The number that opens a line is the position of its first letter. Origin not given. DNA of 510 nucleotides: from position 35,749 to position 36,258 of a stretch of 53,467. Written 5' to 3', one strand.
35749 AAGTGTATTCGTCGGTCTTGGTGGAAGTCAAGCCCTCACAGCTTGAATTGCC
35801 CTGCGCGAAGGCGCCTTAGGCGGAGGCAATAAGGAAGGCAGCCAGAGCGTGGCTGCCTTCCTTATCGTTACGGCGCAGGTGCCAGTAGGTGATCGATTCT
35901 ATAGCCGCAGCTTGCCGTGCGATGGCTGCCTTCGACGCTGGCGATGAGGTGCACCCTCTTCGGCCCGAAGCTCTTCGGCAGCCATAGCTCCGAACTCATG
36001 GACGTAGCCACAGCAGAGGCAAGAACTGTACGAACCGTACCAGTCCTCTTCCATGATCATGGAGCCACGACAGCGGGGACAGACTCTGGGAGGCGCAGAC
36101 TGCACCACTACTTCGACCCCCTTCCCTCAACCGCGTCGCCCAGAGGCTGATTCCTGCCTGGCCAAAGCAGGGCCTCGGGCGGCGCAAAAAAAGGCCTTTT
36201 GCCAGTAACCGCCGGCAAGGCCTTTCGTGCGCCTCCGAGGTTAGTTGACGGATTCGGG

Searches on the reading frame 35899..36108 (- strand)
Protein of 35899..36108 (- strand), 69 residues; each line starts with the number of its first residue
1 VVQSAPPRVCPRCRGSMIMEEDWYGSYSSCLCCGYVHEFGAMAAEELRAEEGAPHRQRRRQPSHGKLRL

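Call 6: search_protein_families(library=pfam, proteins=[window:35899-36108:-], max_evalue=0.01)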
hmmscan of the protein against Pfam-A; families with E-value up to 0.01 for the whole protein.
window:35899-36108:- (69 aa): 3 families
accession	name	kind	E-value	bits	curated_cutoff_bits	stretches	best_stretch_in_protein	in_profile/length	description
PF14354.12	Lar_restr_allev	-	0.00018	22.1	28.6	1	10-47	6-48/58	Restriction alleviation protein Lar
PF13005.12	zf-IS66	-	0.0015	19.3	27.3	0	29-63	3-39/46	zinc-finger binding domain of transposase IS66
PF21349.2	RUBY_RBDX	-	0.0025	17.7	26.5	0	30-38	3-11/30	Rubrerythrin, rubredoxin-like domain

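Call 8: find_homologous_proteins(query=window:35899-36108:-, max_evalue=0.001)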
Query window:35899-36108:- (69 aa): 116 proteins with E <= 0.001 among 116 candidates.
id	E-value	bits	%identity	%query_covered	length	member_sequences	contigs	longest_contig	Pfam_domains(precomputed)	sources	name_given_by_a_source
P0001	1.6e-38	147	94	99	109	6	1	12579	-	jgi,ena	-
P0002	9.8e-32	126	83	99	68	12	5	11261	-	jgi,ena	-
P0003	2.3e-31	124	83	99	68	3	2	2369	-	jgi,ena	jgi:DNA-directed RNA polymerase subunit M/transcription elongation factor TFIIS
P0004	5.9e-30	120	83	99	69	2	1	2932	-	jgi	jgi:hypothetical protein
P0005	6.2e-30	120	81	99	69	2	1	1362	PF02150.22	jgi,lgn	-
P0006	9.7e-30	119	80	99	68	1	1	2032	-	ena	-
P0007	2.3e-29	118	74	99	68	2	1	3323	-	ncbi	-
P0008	3.4e-29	118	78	99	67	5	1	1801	-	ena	-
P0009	6.2e-29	117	81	99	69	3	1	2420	-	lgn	-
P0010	8.8e-29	116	74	99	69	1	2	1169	-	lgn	-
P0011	1.9e-28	115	74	99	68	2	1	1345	-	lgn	-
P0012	5.5e-28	114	74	100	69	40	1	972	-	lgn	-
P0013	1.5e-27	112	74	99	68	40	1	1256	PF08271.18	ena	-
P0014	8.7e-27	110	72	100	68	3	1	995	-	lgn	-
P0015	1.1e-26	110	72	99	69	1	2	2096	PF08271.18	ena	-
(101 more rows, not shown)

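Call 13: find_related_loci(query=A1, collection=genome_contigs, flank=2500)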
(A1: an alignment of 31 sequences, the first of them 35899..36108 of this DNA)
Query A1 (69 aa) in genome_contigs; peptide patterns used: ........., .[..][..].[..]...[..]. (x = any residue, [..] = any of these).
520 stretches matched a pattern; 335 encode a relative of the query (tblastn E <= 1e-3); the best 80 are kept; 80 distinct loci.
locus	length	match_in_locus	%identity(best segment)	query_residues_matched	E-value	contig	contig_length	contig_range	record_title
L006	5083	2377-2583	99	1-69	5e-43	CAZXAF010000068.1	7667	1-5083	MAG TPA_asm: uncultured Dehalococcoidia bacterium isolate SRP214966_co4_321 genome assembly, contig: NODE_12095_length_7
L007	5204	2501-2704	94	2-69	3e-41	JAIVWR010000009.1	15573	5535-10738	MAG: Acidobacteriota bacterium isolate HYP3_US_01_6 NODE_1213_length_15573_cov_0.437977, whole genome shotgun sequence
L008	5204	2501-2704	94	2-69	7e-41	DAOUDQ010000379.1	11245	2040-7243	MAG TPA_asm: Dehalococcoidia bacterium isolate M62_289 228439, whole genome shotgun sequence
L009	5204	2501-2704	93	2-69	5e-40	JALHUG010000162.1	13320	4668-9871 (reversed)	MAG: Dehalococcoidia bacterium isolate PFL44 seq_2532839, whole genome shotgun sequence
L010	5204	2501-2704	90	2-69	2e-39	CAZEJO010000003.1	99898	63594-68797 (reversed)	MAG TPA_asm: uncultured Dehalococcoidia bacterium isolate SRP214966_co7_243 genome assembly, contig: NODE_69_length_9989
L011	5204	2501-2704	90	2-69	4e-39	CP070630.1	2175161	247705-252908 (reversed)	MAG: Dehalococcoidia bacterium isolate bin98 chromosome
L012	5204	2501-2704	90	2-69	2e-38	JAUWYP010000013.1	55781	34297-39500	MAG: Dehalococcoidia bacterium isolate CSMAG_2713 CSMAG_2713_k141_289598_length_55781_cov_36.4551, whole genome shotgun 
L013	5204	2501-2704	90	2-69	2e-38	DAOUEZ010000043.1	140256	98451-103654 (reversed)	MAG TPA_asm: Dehalococcoidia bacterium isolate N9_412 k139_2067284, whole genome shotgun sequence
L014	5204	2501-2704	83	2-69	5e-34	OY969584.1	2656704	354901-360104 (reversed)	MAG: uncultured Chloroflexia bacterium isolate MFD01299.bin.c.4 genome assembly, chromosome: 1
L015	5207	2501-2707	75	1-69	9e-33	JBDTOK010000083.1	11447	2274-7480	MAG: Chloroflexota bacterium isolate cluster3_bin.172 NODE_24920_length_11447_cov_6.171348, whole genome shotgun sequenc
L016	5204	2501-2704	75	2-69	1e-32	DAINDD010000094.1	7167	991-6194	MAG TPA_asm: Chloroflexota bacterium isolate CTOTU41506 NODE_11954_length_7167_cov_5.104190, whole genome shotgun sequen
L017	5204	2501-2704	76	2-69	7e-33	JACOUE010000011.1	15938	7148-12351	MAG: Chloroflexi bacterium isolate NC_groundwater_62_Pr7_S-0.65um_68_13 FFV18_Sp65_scaffold_157980, whole genome shotgun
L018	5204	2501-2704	75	2-69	2e-32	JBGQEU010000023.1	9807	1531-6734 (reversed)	MAG: Dehalococcoidia bacterium isolate OBJ2_061818_090_7 k141_2260325_length_9807_cov_13.9704, whole genome shotgun sequ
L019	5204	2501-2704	74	2-69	1e-32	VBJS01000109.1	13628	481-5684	MAG: Chloroflexi bacterium isolate CF_162 14_1009_16_40cm_scaffold_63008, whole genome shotgun sequence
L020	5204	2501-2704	74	2-69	6e-32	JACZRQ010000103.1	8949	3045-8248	MAG: Chloroflexota bacterium isolate B103T1B8 B103T1B8_NODE16171, whole genome shotgun sequence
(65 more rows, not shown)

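Call 36: predict_structure(alignment_id=A1)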
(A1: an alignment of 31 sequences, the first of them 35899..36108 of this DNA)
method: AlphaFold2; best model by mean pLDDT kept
length: 69 residues; sequences in the alignment: 31
mean_pLDDT: 74.0   pTM: 0.46
mean pLDDT of the five models: 74.0, 74.0, 73.5, 72.5, 71.4
residues with pLDDT >= 90: 17; 70-90: 22; 50-70: 28; < 50: 2
segments of 3 or more residues with pLDDT < 50: none
pLDDT, mean of each block of 10 residues (from residue 1): 68 92 84 86 59 64 65
secondary structure, 60 per line:
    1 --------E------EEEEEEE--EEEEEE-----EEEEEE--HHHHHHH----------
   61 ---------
elements in order: E16-22 E25-30 E36-41 H44-50

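Call 39: fold_search(model_id=the predicted structure, library=pdb)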
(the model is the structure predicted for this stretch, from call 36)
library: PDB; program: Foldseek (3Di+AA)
matches with E <= 10: 301; with E <= 0.001: 0
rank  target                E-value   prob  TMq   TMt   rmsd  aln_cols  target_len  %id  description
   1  9k2g_I                8.3e-02  0.97  0.40  0.49  10.2        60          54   22  Human RNA Polymerase III de novo transcribing complex 13 (TC13) (released 2025-04-16)
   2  9fsr_J                8.8e-02  0.96  0.39  0.47   9.8        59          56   24  RNA Polymerase III Class III Open Mini Pre-initiation Complex 1 (OC1-mini) (released 2025-01-15)
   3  7fji_I                9.4e-02  0.97  0.39  0.26  11.2        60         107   22  human Pol III elongation complex (released 2021-10-27)
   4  7a6h_I                1.1e-01  0.99  0.39  0.26   1.8        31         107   39  Cryo-EM structure of human apo RNA Polymerase III (released 2021-02-03)
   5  8yoz_B                1.3e-01  0.97  0.42  0.38   3.3        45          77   29  Crystal structure of the small zinc-finger protein ZifS (TTHA0897) from Thermus thermophilus HB8. (released 2025-03-19)
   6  8oz0_H                1.6e-01  0.87  0.39  0.20   7.7        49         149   16  Structure of a human 48S translation initiation complex with eIF4F and eIF4A (released 2024-02-07)
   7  8yoz_A                2.1e-01  0.92  0.41  0.36   3.6        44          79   30  Crystal structure of the small zinc-finger protein ZifS (TTHA0897) from Thermus thermophilus HB8. (released 2025-03-19)
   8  7qep_P3               3.1e-01  0.51  0.33  0.27   6.8        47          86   17  Cryo-EM structure of the ribosome from Encephalitozoon cuniculi (released 2022-02-09)
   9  8vl4_MODEL_1_A        3.1e-01  0.33  0.23  0.17   8.5        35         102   34  Solution NMR Structure of de novo design protein 312 parent (released 2024-08-07)
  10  6xre_I                3.3e-01  0.91  0.40  0.25   3.1        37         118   24  Structure of the p53/RNA polymerase II assembly (released 2021-03-24)
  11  7d58_I                4.0e-01  0.69  0.39  0.26  10.3        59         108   24  cryo-EM structure of human RNA polymerase III in elongating state (released 2021-02-17)
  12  6upy_I                4.2e-01  0.72  0.40  0.25  10.9        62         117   21  RNA polymerase II elongation complex with 5-guanidinohydantoin lesion in state 2E (released 2020-06-10)
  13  6blo_I                4.5e-01  0.93  0.41  0.26   2.8        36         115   30  Pol II elongation complex with an abasic lesion at i+1 position (released 2018-02-28)
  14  2ja5_I                4.5e-01  0.72  0.40  0.25  10.7        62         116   21  CPD lesion containing RNA Polymerase II elongation complex A (released 2007-02-20)
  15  9y49_Cp               4.8e-01  0.44  0.32  0.26   6.8        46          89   17  Structure of tuco-tuco ribosome with P/E tRNA and eEF2 (rotated) (released 2026-02-18)
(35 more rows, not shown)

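Call 40: search_protein_representatives(alignment_id=A1)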
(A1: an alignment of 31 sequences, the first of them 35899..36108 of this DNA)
Query: 31 sequences, 69 profile positions. Proteins with E-value up to 0.001 (for the whole library): 1935; up to 1e-10: 100; up to 1e-30: 3. The best 150 are listed.
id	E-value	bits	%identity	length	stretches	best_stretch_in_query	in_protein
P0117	3.4e-34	132.4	-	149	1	2-69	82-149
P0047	2.8e-33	129.5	-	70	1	1-69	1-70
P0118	1.0e-31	124.5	-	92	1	2-69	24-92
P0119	2.3e-30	120.2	-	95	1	3-69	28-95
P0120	1.5e-28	114.4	-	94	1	3-69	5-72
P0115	5.4e-28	112.6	-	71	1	4-69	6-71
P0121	6.4e-28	112.3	-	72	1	6-69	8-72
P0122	7.3e-28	112.1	-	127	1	3-66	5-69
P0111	2.9e-27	110.2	-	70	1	3-69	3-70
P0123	7.2e-27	109.0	-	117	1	4-69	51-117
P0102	2.0e-26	107.6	-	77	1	1-60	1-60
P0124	2.0e-25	104.4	-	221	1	4-69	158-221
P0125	2.7e-25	103.9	-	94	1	4-69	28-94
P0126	3.6e-25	103.5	-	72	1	4-69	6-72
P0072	1.3e-23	98.5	-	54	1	17-69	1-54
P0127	1.7e-23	98.1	-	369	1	6-69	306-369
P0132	1.3e-21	92.1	-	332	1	9-69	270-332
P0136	1.3e-20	88.9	-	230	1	4-69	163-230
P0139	7.5e-20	86.5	-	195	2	5-66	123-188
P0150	1.7e-18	82.1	-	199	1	6-69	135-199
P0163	2.0e-16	75.5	-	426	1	3-68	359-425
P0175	3.8e-15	71.4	-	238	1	5-69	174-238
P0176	4.1e-15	71.3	-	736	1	8-69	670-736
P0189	3.5e-13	65.1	-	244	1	6-69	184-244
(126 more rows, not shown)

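Call 43: search_protein_families(library=pfam, proteins=[P0124, P0127, P0132, P0136, P0150, P0163, P0175, P0176, P0189, P0139], max_evalue=0.05)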
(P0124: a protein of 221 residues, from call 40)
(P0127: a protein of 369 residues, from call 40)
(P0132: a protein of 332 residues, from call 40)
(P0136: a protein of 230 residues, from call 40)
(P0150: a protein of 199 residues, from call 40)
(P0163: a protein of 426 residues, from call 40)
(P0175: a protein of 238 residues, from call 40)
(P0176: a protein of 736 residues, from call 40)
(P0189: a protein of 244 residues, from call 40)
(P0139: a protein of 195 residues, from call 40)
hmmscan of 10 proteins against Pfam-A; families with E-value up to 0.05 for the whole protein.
P0124 (221 aa): 4 families
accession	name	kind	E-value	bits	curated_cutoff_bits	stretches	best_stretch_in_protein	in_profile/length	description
PF08271.17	Zn_Ribbon_TF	-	0.00018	21.4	29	1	164-192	3-30/43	TFIIB zinc-binding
PF02150.21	Zn_ribbon_RPB9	-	0.0038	17.5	25.2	1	164-194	4-34/36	RNA polymerases M/15 Kd subunit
PF14354.12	Lar_restr_allev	-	0.014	16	28.6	1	162-194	4-36/58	Restriction alleviation protein Lar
PF04545.22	Sigma70_r4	-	0.029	14.3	24.1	0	29-54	5-30/50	Sigma-70, region 4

P0127 (369 aa): 2 families
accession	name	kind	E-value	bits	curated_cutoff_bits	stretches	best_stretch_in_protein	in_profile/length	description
PF14354.12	Lar_restr_allev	-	0.0046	17.6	28.6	1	310-338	6-35/58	Restriction alleviation protein Lar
PF08271.17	Zn_Ribbon_TF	-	0.047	13.7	29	0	309-335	2-27/43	TFIIB zinc-binding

P0132 (332 aa): 2 families
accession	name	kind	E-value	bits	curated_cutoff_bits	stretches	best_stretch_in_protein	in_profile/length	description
PF01396.24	Zn_ribbon_Top1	-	0.0071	16.6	32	1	269-296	2-32/39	Topoisomerase DNA binding C4 zinc finger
PF08271.17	Zn_Ribbon_TF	-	0.0094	15.9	29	1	271-298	3-29/43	TFIIB zinc-binding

P0136 (230 aa): 1 family
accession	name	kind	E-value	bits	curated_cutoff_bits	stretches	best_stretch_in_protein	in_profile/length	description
PF18126.6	Mitoc_mL59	-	0.028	15.2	31.5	1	60-136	3-49/130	Mitochondrial ribosomal protein mL59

P0150 (199 aa): 3 families
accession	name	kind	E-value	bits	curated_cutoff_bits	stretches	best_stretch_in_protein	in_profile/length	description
PF02150.21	Zn_ribbon_RPB9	-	0.0087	16.4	25.2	1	139-169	4-34/36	RNA polymerases M/15 Kd subunit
PF14354.12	Lar_restr_allev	-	0.023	15.3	28.6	1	138-166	5-38/58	Restriction alleviation protein Lar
PF08271.17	Zn_Ribbon_TF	-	0.027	14.5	29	0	138-168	2-31/43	TFIIB zinc-binding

P0163 (426 aa): 5 families
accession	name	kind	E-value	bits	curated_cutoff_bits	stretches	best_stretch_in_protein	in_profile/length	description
PF08271.17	Zn_Ribbon_TF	-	0.0023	17.9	29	1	365-398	2-34/43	TFIIB zinc-binding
PF14354.12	Lar_restr_allev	-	0.039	14.6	28.6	0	364-408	4-48/58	Restriction alleviation protein Lar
PF14206.11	Cys_rich_CPCC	-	0.04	14.1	24.5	0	365-404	2-39/75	Cysteine-rich CPCC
PF04545.22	Sigma70_r4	-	0.042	13.8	24.1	0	158-182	5-29/50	Sigma-70, region 4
PF08281.18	Sigma70_r4_2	-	0.045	13.9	25.7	0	50-75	11-36/54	Sigma-70, region 4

P0175 (238 aa): 4 families
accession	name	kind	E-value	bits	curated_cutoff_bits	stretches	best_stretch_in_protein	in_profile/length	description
PF08271.17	Zn_Ribbon_TF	-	9.2e-05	22.4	29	1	179-209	3-32/43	TFIIB zinc-binding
PF14354.12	Lar_restr_allev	-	0.0059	17.3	28.6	1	177-204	4-33/58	Restriction alleviation protein Lar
PF01396.24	Zn_ribbon_Top1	-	0.019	15.2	32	1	178-200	3-25/39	Topoisomerase DNA binding C4 zinc finger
PF20544.3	DUF6758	-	0.024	14.3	27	1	174-208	2-35/208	Family of unknown function (DUF6758)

P0176 (736 aa): 0 families

P0189 (244 aa): 4 families
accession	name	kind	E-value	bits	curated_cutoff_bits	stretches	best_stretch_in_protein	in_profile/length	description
PF08271.17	Zn_Ribbon_TF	-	0.00012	22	29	1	187-218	2-32/43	TFIIB zinc-binding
PF07282.18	Cas12f1-like_TNB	-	0.015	15.9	26.3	1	184-215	27-50/60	Cas12f1-like, TNB domain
PF14354.12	Lar_restr_allev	-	0.02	15.5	28.6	1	186-213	4-33/58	Restriction alleviation protein Lar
PF09723.15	Zn_ribbon_8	-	0.04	14.4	34.4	0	206-218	6-18/41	Zinc ribbon domain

P0139 (195 aa): 4 families
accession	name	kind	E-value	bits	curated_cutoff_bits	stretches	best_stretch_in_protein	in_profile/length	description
PF02150.21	Zn_ribbon_RPB9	-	0.00016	21.9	25.2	1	128-157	4-33/36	RNA polymerases M/15 Kd subunit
PF08271.17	Zn_Ribbon_TF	-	0.0031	17.5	29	1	127-160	2-34/43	TFIIB zinc-binding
PF14354.12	Lar_restr_allev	-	0.0082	16.8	28.6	1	128-163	6-34/58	Restriction alleviation protein Lar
PF21349.2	RUBY_RBDX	-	0.0084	16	26.5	0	148-161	3-16/30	Rubrerythrin, rubredoxin-like domain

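Call 44: search_solved_structures(query=A1, max_evalue=1, show_alignments=3)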
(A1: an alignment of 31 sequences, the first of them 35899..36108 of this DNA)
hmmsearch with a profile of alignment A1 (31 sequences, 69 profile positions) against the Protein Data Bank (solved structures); distinct sequences matched with E-value up to 1: 21.
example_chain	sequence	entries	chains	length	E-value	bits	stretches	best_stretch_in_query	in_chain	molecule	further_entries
7p61_I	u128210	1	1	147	0.028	17.3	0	27-56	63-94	NADH-quinone oxidoreductase subunit I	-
7p62_I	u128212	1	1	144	0.03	17.2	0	27-56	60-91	NADH-quinone oxidoreductase subunit I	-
7p69_I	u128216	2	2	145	0.031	17.2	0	27-56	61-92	NADH-quinone oxidoreductase subunit I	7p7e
7p7k_I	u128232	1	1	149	0.034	17.1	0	27-56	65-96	NADH-quinone oxidoreductase subunit I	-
7awt_I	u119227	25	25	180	0.047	16.6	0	27-56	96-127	NADH-quinone oxidoreductase subunit I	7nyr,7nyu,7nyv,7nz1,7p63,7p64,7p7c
9fhl_Y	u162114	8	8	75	0.049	16.5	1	5-39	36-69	Small ribosomal subunit protein eS31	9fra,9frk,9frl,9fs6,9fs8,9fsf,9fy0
1pft_A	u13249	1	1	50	0.055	16.4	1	5-40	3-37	TFIIB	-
7a6h_I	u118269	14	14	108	0.1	15.6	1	10-42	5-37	DNA-directed RNA polymerase III subunit RPC10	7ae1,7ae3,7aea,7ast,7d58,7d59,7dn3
8hkx_S27A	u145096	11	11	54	0.2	14.6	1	5-36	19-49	30S ribosomal protein S27ae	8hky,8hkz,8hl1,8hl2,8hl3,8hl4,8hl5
7fji_I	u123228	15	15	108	0.24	14.3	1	10-42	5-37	DNA-directed RNA polymerase III subunit RPC10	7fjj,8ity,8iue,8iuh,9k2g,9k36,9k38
2k4x_A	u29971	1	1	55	0.27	14.1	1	6-37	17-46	30S ribosomal protein S27ae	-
9ya0_GA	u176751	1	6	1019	0.28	14.1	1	9-65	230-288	Transport protein Sec24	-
4v4n_BY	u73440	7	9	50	0.36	13.8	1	5-36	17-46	30S ribosomal protein S27AE | 30S ribosomal protein eS27 | Small ribosomal subunit protein eS31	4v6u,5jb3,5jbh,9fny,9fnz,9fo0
9pw1_A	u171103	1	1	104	0.46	13.4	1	6-25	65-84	BaDTF3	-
6sw9_Y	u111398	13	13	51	0.46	13.4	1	5-36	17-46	30S ribosomal protein S27ae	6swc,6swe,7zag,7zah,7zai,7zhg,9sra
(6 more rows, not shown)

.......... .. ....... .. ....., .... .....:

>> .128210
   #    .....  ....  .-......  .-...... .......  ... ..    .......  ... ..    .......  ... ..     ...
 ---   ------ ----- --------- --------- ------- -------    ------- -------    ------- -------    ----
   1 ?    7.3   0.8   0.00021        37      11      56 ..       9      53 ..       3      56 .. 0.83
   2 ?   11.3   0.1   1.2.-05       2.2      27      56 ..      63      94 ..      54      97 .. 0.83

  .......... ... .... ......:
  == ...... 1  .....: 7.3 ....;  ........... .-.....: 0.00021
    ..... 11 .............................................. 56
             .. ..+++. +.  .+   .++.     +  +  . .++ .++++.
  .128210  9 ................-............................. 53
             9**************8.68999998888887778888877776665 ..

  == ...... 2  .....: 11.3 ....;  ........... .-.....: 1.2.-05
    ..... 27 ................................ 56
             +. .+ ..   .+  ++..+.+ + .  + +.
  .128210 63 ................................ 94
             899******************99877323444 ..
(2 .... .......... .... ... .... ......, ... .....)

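Call 50: find_homologous_proteins(query=P0189, max_evalue=0.001)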
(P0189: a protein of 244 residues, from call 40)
Query P0189 (244 aa): 2 proteins with E <= 0.001 among 412 candidates.
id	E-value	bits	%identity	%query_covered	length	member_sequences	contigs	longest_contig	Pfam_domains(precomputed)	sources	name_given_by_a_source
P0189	2.3e-165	566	100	100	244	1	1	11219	-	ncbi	-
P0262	1.8e-130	452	80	100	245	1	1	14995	-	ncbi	-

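Call 51: find_encoding_contigs(protein=P0189, flank=4000, max_places=3)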
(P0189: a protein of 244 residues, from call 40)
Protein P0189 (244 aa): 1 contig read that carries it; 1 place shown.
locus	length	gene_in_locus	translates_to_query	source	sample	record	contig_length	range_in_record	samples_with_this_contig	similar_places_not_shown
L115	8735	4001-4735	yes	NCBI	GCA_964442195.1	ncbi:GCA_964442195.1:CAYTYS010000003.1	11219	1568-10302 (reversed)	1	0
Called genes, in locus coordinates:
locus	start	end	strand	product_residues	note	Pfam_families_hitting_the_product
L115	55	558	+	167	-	PF00583:Acetyltransf_1, PF13673:Acetyltransf_10, PF13508:Acetyltransf_7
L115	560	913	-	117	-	PF06262:Zincin_1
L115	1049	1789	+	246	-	PF00188:CAP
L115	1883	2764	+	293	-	PF03279:Lip_A_acyltrans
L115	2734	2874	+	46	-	-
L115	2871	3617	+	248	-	-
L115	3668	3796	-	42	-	-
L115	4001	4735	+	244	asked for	-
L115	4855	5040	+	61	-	-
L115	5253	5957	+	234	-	-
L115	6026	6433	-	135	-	PF08570:DUF1761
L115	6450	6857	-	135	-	-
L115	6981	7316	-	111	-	-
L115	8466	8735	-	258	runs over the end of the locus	PF18900:DUF5656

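Call 52: find_encoding_contigs(protein=P0262, flank=4000, max_places=3)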
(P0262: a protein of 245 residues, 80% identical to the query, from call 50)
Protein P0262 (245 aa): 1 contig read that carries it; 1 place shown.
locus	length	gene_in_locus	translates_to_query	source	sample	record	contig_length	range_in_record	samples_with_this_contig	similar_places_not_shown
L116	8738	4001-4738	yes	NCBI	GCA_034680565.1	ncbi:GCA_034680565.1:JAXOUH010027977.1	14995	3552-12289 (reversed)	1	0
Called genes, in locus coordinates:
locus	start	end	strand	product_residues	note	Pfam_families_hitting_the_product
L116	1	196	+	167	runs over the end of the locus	PF13673:Acetyltransf_10, PF00583:Acetyltransf_1, PF13508:Acetyltransf_7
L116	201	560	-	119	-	PF06262:Zincin_1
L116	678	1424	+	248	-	PF00188:CAP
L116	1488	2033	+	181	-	PF03928:HbpS-like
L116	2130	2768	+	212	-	PF00364:Biotin_lipoyl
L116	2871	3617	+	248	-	-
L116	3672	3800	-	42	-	-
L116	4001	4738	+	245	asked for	-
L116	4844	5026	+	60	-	-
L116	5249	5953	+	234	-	-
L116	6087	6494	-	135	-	PF08570:DUF1761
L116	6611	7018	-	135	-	-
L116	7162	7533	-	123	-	-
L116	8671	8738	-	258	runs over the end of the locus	PF18900:DUF5656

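Call 82: search_protein_families(library=ncbifam, proteins=[window:35899-36105:-, P0189], max_evalue=0.1)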
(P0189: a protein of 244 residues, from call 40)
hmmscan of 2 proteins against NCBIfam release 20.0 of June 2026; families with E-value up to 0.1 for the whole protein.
window:35899-36105:- (68 aa): 1 family
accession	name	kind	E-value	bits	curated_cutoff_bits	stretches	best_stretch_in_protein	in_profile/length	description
NF047723.1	TransFacS4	equivalog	0.019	15.5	120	1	7-37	2-28/90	transcription factor S4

P0189 (244 aa): 1 family
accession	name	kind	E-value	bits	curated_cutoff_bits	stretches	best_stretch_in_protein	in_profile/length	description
NF040849.1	tRNAmod_TiaS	equivalog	0.033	12.7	600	1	186-220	354-384/422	tRNA(Ile2) 2-agmatinylcytidine synthetase TiaS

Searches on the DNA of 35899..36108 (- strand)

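Call 33: search_rna_families(sources=[L060, L065, L077, L079, L029, L044, L085, L071, L075, L063, L054, L015, L024, L059, L072, L014, L006, L066, L082, L032], threshold=gathering)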
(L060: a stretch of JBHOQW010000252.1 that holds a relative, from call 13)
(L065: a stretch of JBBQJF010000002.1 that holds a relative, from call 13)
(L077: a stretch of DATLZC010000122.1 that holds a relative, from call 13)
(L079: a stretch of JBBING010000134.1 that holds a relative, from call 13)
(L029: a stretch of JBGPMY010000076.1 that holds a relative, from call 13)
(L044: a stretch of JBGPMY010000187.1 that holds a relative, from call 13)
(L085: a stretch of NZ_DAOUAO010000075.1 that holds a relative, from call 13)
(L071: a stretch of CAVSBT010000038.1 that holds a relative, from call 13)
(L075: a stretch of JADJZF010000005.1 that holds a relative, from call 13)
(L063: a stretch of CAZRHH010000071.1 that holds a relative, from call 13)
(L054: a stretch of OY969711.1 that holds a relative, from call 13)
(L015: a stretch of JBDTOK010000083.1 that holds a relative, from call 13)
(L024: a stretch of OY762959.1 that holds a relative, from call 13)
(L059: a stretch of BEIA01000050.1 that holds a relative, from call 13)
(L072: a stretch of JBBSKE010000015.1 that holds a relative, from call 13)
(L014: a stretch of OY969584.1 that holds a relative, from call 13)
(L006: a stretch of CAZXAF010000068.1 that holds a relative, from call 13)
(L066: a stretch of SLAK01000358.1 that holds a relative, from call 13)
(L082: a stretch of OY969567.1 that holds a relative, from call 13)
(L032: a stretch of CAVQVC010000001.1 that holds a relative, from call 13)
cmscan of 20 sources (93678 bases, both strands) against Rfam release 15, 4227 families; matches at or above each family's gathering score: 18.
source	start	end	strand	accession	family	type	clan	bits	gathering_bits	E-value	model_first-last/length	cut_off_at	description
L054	2291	2425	+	RF00379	c-di-AMP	Cis-reg; riboswitch;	-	104.4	38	1.4e-23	1-134/134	no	c-di-AMP riboswitch aptamer (ydaO/yuaA leader)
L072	2285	2422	+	RF00379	c-di-AMP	Cis-reg; riboswitch;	-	93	38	2e-20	1-134/134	no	c-di-AMP riboswitch aptamer (ydaO/yuaA leader)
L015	2316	2448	+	RF00379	c-di-AMP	Cis-reg; riboswitch;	-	88.5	38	3.5e-19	1-134/134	no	c-di-AMP riboswitch aptamer (ydaO/yuaA leader)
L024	2301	2442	+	RF00379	c-di-AMP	Cis-reg; riboswitch;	-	87.9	38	5.2e-19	1-134/134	no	c-di-AMP riboswitch aptamer (ydaO/yuaA leader)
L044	2317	2450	+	RF00379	c-di-AMP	Cis-reg; riboswitch;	-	84.7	38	4e-18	1-134/134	no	c-di-AMP riboswitch aptamer (ydaO/yuaA leader)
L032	2312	2452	+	RF00379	c-di-AMP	Cis-reg; riboswitch;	-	84.5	38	4.5e-18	1-134/134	no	c-di-AMP riboswitch aptamer (ydaO/yuaA leader)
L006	2136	2269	+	RF00379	c-di-AMP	Cis-reg; riboswitch;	-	83.6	38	8.2e-18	1-134/134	no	c-di-AMP riboswitch aptamer (ydaO/yuaA leader)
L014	2257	2392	+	RF00379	c-di-AMP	Cis-reg; riboswitch;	-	83.2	38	1.1e-17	1-134/134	no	c-di-AMP riboswitch aptamer (ydaO/yuaA leader)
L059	2308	2448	+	RF00379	c-di-AMP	Cis-reg; riboswitch;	-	82.7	38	1.4e-17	1-134/134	no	c-di-AMP riboswitch aptamer (ydaO/yuaA leader)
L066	1693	1829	+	RF00379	c-di-AMP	Cis-reg; riboswitch;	-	81.7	38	2.7e-17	1-134/134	no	c-di-AMP riboswitch aptamer (ydaO/yuaA leader)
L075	2269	2413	+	RF00379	c-di-AMP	Cis-reg; riboswitch;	-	79.3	38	1.3e-16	1-134/134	no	c-di-AMP riboswitch aptamer (ydaO/yuaA leader)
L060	3362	3497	+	RF00174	Cobalamin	Cis-reg; riboswitch;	CL00101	78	31.5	2.5e-17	1-189/189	no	Cobalamin riboswitch aptamer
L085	234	376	+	RF00379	c-di-AMP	Cis-reg; riboswitch;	-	72.9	38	7.7e-15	1-134/134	no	c-di-AMP riboswitch aptamer (ydaO/yuaA leader)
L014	955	1100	-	RF00174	Cobalamin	Cis-reg; riboswitch;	CL00101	62.4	31.5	6.9e-13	1-189/189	no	Cobalamin riboswitch aptamer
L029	1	90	+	RF00379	c-di-AMP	Cis-reg; riboswitch;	-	61.5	38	1.2e-11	45-134/134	5'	c-di-AMP riboswitch aptamer (ydaO/yuaA leader)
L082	2242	2422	+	RF00379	c-di-AMP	Cis-reg; riboswitch;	-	60.6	38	2e-11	1-134/134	no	c-di-AMP riboswitch aptamer (ydaO/yuaA leader)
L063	2249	2433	+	RF00379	c-di-AMP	Cis-reg; riboswitch;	-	59.6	38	4e-11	1-134/134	no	c-di-AMP riboswitch aptamer (ydaO/yuaA leader)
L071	2322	2449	+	RF00379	c-di-AMP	Cis-reg; riboswitch;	-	53.1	38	2.5e-09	1-134/134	no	c-di-AMP riboswitch aptamer (ydaO/yuaA leader)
